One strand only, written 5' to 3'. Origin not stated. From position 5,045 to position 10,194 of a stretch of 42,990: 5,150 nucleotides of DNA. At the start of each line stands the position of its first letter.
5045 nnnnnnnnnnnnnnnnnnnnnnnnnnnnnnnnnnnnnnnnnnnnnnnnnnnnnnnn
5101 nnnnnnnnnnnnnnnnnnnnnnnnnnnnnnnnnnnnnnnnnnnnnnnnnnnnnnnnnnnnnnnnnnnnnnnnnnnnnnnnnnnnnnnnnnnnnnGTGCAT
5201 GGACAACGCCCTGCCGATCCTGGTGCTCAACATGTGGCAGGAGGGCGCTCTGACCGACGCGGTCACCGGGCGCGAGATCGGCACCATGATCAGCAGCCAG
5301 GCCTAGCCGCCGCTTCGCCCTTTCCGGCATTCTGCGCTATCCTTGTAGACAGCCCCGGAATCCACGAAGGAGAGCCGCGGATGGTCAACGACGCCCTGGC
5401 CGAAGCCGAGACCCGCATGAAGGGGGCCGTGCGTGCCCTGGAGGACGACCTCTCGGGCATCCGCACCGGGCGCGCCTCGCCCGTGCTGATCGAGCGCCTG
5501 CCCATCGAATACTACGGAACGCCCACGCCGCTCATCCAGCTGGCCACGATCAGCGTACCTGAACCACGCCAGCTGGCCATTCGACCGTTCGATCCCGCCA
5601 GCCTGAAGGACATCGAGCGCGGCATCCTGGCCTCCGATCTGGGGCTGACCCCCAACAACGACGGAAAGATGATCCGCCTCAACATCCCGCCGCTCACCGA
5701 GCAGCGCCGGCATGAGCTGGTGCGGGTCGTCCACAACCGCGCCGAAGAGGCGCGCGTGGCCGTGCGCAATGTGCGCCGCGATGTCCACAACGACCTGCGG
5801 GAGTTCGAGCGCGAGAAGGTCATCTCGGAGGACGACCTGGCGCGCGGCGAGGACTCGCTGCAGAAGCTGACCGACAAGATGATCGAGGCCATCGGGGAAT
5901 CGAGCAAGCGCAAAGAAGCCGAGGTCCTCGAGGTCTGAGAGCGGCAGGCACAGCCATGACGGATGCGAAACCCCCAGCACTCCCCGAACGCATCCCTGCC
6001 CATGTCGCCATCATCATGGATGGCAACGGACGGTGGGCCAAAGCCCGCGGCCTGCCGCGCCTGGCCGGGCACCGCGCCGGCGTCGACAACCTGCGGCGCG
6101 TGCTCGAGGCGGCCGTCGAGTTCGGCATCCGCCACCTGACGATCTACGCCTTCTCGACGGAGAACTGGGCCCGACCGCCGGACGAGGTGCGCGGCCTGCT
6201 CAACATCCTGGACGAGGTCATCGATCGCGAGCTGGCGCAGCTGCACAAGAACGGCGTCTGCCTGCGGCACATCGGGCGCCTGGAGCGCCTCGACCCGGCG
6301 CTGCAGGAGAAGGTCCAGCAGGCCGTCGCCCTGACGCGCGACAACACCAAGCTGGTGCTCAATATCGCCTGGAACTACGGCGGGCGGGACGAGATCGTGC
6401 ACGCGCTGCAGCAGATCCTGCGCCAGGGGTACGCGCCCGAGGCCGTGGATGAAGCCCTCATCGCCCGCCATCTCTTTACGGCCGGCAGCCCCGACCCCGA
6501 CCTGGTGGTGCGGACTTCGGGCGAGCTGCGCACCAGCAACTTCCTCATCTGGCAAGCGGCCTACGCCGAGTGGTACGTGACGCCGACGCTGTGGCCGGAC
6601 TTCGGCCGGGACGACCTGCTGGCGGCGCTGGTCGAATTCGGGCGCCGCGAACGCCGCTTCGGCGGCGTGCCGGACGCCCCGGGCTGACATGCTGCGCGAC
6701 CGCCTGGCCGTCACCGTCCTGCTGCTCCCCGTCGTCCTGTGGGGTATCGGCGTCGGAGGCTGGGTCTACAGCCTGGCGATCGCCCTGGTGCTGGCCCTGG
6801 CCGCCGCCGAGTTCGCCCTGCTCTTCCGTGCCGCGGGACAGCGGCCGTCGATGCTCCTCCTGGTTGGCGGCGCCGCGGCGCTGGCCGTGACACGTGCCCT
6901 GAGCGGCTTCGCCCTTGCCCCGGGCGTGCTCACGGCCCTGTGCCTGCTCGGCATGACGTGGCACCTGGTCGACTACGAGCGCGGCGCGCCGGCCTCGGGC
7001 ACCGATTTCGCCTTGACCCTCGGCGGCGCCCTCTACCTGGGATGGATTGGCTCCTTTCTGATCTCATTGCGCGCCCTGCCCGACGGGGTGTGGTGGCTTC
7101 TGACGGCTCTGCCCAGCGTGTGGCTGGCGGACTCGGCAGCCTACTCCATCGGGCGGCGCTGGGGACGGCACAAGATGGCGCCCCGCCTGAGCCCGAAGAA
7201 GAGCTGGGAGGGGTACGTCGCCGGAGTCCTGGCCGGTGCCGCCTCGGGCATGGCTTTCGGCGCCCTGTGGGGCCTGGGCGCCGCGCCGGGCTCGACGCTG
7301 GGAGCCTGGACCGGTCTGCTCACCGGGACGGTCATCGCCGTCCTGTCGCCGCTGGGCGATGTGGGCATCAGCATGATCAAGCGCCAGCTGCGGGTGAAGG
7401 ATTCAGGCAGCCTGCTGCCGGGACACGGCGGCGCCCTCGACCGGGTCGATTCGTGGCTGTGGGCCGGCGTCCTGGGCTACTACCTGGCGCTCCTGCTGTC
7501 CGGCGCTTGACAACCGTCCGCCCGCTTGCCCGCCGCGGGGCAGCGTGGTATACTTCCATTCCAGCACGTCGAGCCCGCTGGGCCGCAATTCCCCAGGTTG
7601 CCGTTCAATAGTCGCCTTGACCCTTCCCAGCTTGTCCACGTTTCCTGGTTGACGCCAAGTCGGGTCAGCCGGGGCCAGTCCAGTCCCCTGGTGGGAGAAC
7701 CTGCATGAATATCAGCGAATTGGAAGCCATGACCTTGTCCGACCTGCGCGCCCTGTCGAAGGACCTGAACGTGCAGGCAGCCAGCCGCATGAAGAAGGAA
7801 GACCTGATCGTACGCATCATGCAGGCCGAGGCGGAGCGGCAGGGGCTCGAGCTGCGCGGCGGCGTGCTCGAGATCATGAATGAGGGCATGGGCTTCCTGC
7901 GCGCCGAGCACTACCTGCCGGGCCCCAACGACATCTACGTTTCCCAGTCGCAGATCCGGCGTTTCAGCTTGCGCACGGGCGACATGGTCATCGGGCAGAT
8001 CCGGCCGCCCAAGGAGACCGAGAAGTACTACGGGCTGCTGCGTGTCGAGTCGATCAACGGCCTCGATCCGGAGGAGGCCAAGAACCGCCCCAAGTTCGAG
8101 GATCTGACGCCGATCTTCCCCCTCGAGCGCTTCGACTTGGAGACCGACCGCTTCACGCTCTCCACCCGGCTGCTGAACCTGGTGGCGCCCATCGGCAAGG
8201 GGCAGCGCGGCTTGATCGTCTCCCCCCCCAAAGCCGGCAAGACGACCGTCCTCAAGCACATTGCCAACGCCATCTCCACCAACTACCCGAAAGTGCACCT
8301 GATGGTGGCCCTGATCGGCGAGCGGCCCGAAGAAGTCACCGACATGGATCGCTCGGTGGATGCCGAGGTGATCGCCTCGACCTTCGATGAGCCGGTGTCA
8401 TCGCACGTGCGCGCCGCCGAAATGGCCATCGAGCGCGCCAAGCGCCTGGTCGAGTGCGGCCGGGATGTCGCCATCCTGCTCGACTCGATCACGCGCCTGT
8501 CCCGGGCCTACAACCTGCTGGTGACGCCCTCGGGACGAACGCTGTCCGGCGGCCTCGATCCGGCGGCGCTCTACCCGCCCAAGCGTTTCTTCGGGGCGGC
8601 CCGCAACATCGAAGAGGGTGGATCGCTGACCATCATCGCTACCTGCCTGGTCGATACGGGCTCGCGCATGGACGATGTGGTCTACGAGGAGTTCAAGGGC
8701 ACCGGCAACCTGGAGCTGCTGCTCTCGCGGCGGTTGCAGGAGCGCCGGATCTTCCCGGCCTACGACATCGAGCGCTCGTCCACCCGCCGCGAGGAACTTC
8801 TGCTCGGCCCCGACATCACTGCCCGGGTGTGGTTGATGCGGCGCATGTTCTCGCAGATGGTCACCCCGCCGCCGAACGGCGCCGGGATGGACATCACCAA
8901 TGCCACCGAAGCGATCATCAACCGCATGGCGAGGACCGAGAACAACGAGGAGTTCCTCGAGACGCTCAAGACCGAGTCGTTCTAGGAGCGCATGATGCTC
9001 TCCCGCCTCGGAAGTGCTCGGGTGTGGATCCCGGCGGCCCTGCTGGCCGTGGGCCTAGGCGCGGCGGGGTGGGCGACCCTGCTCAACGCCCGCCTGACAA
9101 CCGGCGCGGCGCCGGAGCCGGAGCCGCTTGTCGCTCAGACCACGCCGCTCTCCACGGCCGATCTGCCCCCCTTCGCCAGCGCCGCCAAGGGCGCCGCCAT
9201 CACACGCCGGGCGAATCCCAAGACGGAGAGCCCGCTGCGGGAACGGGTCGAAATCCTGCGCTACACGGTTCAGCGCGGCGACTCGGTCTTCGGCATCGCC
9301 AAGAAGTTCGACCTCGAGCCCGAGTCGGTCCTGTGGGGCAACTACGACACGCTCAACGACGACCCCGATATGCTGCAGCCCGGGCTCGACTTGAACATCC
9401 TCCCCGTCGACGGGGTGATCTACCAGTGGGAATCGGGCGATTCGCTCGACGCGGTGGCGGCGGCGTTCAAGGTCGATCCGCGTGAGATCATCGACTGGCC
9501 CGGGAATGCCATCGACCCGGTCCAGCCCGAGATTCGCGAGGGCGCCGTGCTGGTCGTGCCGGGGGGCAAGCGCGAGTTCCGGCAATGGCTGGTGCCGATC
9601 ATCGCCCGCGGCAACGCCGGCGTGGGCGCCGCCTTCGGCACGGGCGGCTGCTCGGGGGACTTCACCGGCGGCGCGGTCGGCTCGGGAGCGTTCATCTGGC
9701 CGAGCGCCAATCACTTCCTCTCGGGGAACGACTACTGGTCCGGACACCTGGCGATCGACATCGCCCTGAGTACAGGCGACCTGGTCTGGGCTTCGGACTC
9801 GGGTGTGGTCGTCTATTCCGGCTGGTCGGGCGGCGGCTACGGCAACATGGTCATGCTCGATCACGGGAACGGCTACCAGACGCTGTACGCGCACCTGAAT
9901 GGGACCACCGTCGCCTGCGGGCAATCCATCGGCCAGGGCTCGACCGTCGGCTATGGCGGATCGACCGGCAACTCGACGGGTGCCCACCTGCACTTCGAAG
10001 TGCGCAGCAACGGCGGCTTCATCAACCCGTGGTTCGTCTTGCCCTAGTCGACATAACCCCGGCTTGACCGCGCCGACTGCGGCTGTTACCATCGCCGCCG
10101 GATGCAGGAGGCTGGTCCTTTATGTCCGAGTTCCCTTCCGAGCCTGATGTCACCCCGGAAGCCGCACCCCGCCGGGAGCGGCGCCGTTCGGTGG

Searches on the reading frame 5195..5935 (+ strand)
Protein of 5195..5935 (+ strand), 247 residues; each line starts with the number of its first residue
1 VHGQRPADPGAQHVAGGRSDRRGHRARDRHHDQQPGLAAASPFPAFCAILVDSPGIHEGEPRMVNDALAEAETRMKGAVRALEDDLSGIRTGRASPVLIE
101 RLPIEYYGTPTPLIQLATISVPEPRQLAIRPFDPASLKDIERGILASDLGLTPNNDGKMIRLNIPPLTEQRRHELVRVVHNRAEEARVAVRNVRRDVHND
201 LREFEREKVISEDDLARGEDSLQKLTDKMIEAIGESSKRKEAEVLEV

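Call 26: search_protein_families(library=pfam, proteins=[window:5195-5935:+], max_evalue=0.001)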
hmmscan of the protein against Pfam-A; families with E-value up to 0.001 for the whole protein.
window:5195-5935:+ (247 aa): 1 family
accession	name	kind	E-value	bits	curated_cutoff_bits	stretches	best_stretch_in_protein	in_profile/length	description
PF01765.24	RRF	-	6.9e-60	202.1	29.7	1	82-245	1-164/164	Ribosome recycling factor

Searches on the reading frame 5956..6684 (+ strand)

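Call 26: search_protein_families(library=pfam, proteins=[window:5956-6684:+], max_evalue=0.001)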
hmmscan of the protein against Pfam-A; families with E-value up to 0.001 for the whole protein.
window:5956-6684:+ (243 aa): 1 family
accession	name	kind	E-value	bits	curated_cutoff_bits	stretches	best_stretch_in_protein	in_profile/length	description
PF01255.24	Prenyltransf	-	8.6e-84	280.9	27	1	20-236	1-219/219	Putative undecaprenyl diphosphate synthase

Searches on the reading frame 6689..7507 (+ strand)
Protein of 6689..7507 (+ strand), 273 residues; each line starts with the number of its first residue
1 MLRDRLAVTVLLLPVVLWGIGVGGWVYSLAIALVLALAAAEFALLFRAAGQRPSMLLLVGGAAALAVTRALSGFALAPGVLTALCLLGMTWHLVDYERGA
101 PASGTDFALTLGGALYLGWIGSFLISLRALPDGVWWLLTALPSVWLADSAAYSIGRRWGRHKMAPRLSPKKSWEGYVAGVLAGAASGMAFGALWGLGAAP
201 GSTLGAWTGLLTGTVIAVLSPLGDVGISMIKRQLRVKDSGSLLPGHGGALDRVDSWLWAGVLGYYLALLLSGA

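Call 26: search_protein_families(library=pfam, proteins=[window:6689-7507:+], max_evalue=0.001)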
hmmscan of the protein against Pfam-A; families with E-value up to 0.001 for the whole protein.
window:6689-7507:+ (273 aa): 1 family
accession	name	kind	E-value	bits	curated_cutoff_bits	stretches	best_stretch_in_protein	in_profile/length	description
PF01148.25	CTP_transf_1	-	4.9e-54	184.4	24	1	5-267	3-261/264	Cytidylyltransferase family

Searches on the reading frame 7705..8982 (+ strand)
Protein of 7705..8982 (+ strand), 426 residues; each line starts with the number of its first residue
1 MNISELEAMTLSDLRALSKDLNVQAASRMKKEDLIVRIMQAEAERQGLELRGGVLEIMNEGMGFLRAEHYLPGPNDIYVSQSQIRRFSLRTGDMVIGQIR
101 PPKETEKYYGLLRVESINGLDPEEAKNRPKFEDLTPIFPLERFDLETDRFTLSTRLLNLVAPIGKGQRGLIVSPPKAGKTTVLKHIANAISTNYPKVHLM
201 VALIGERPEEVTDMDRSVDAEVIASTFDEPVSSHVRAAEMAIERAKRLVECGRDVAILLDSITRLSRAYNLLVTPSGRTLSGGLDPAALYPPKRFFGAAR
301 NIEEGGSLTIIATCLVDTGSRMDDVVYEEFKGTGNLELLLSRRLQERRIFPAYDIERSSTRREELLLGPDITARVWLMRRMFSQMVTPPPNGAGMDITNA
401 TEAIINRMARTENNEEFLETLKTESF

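Call 27: search_protein_families(library=pfam, proteins=[window:7705-8982:+], max_evalue=0.001)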
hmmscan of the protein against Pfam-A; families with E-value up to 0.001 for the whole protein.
window:7705-8982:+ (426 aa): 3 families
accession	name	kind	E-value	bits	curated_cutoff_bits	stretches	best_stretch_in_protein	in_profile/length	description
PF07497.18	Rho_RNA_bind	-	5.7e-34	116.2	27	1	53-123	3-73/73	Rho termination factor, RNA-binding domain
PF00006.31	ATP-synt_ab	-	1.8e-25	90.2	29.5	1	155-359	3-212/213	ATP synthase alpha/beta family, nucleotide-binding domain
PF07498.18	Rho_N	-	8.8e-12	45.2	24.9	1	5-47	1-43/43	Rho termination factor, N-terminal domain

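Call 32: find_related_loci(query=window:7705-8982:+, collection=genome_contigs, flank=10000)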
Query window:7705-8982:+ (426 aa) in genome_contigs; peptide patterns used: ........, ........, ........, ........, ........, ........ (x = any residue, [..] = any of these).
598 stretches matched a pattern (row limit reached: there are more); 576 encode a relative of the query (tblastn E <= 1e-3); the best 80 are kept; 80 distinct loci.
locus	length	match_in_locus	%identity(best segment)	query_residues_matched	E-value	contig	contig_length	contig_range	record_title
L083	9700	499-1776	97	1-426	0e+0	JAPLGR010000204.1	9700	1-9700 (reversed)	MAG: Chloroflexota bacterium isolate LacPavin_0920_SED5_MAG_65_9b LacPavin_0920_SED5_scaffold_1316299, whole genome shot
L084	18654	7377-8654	87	1-426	0e+0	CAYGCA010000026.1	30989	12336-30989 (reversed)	MAG TPA_asm: uncultured Anaerolineaceae bacterium isolate ERP108616_co2_532 genome assembly, contig: NODE_1820_length_30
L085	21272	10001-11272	88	1-424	0e+0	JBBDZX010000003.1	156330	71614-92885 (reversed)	MAG: Anaerolineales bacterium isolate LejiaD_64_227 Lejia_D_207_length_156330_cov_146, whole genome shotgun sequence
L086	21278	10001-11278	86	1-426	0e+0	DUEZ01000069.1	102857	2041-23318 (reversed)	MAG TPA_asm: Anaerolineae bacterium isolate W379 Contig69, whole genome shotgun sequence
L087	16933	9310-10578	87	1-424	0e+0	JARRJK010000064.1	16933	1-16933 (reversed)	MAG: Anaerolineales bacterium isolate Spart_018_MAG scaffold_2926, whole genome shotgun sequence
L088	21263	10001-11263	86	1-421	0e+0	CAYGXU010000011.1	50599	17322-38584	MAG TPA_asm: uncultured Anaerolineaceae bacterium isolate ERP119294_co1_300 genome assembly, contig: NODE_672_length_505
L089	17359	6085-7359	85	1-426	0e+0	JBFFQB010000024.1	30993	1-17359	MAG: Anaerolineales bacterium isolate Mix_mud20.2022.06.15 k141_840886_length_30993_cov_13.6537, whole genome shotgun se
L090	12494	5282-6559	85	1-426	0e+0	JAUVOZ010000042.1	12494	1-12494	MAG: Anaerolineae bacterium isolate CSMAG_649 CSMAG_649_k141_986560_length_12494_cov_13.7033, whole genome shotgun seque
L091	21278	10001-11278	83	1-426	0e+0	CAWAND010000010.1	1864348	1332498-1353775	MAG: uncultured Chloroflexia bacterium isolate MFD02923.bin.1.168 genome assembly, contig: contig_7897, whole genome sho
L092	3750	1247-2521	85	1-426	0e+0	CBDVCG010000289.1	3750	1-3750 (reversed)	MAG TPA_asm: uncultured Anaerolineales bacterium isolate SRR22302367_binner13_Refined_69 genome assembly, contig: ERZ266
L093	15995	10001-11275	84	1-425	0e+0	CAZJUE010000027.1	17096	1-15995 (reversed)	MAG TPA_asm: uncultured Anaerolineaceae bacterium isolate SRP321284_co1_23 genome assembly, contig: NODE_4022_length_170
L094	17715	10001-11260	85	1-421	0e+0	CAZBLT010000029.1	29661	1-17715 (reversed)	MAG TPA_asm: uncultured Anaerolineaceae bacterium isolate SRP338002_co1_121 genome assembly, contig: NODE_1442_length_29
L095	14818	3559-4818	85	1-421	0e+0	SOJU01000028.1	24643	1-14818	MAG: Anaerolineales bacterium isolate E44_bin32 NODE_580_length_24643_cov_14.439198, whole genome shotgun sequence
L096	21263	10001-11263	80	1-421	0e+0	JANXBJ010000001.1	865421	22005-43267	MAG: Anaerolineales bacterium isolate SKYB29 NODE_1_length_865421_cov_7.444171, whole genome shotgun sequence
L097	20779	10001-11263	80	1-421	0e+0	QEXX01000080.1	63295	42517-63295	MAG: Anaerolineae bacterium isolate Nak19 k99_170001, whole genome shotgun sequence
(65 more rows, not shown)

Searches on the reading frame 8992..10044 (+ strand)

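Call 27: search_protein_families(library=pfam, proteins=[window:8992-10044:+], max_evalue=0.001)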
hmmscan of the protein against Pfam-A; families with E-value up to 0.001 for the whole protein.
window:8992-10044:+ (351 aa): 3 families
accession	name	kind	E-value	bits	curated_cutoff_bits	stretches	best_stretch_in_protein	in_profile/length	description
PF01551.29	Peptidase_M23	-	5.5e-30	103.9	28.7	1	251-346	2-96/96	Peptidase family M23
PF01476.26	LysM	-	5e-09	36.4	20.9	1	91-132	1-38/43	LysM domain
PF23473.1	LysM3_LYK4_5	-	1.6e-06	28.5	29.3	0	89-117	3-31/48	LYK4/5 LysM3 domain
